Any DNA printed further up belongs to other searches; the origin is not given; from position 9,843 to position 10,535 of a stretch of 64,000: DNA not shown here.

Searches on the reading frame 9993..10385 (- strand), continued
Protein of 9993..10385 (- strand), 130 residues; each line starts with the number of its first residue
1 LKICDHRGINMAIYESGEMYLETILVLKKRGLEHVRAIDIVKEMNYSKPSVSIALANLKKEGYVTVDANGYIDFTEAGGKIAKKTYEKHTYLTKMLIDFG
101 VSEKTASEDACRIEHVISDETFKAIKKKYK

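Call 84: find_encoding_contigs(protein=P0013, flank=10000, max_places=2)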
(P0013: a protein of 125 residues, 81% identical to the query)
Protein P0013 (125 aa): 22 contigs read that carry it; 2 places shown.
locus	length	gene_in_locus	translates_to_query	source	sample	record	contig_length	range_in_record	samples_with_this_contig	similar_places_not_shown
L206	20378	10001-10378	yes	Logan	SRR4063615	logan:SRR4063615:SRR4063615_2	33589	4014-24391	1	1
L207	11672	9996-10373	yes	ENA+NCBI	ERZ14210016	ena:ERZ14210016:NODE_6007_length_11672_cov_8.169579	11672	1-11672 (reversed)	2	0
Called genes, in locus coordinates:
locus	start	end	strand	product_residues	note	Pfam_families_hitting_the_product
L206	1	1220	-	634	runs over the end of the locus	PF22019:GlgB_N, PF02922:CBM_48, PF00128:Alpha-amylase, PF02806:Alpha-amylase_C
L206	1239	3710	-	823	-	PF14559:TPR_19 (weak)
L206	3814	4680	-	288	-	PF00398:RrnaAD, PF13649:Methyltransf_25 (weak)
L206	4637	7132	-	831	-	PF13676:TIR_2 (weak)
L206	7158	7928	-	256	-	PF01026:TatD_DNase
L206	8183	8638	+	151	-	PF09719:C_GCAxxG_C_C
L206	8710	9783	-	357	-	PF01699:Na_Ca_ex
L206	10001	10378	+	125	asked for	PF01325:Fe_dep_repress, PF02742:Fe_dep_repr_C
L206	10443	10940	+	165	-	-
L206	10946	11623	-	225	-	PF01694:Rhomboid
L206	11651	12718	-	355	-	PF01381:HTH_3, PF12844:HTH_19, PF13560:HTH_31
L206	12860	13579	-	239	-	PF01643:Acyl-ACP_TE, PF13279:4HBT_2 (faint), PF20791:Acyl-ACP_TE_C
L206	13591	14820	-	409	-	-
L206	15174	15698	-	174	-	PF13302:Acetyltransf_3, PF00583:Acetyltransf_1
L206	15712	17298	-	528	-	PF00583:Acetyltransf_1 (weak), PF13508:Acetyltransf_7 (weak), PF03193:RsgA_GTPase, PF00005:ABC_tran (weak), PF01926:MMR_HSR1, PF04548:AIG1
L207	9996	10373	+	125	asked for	PF01325:Fe_dep_repress, PF02742:Fe_dep_repr_C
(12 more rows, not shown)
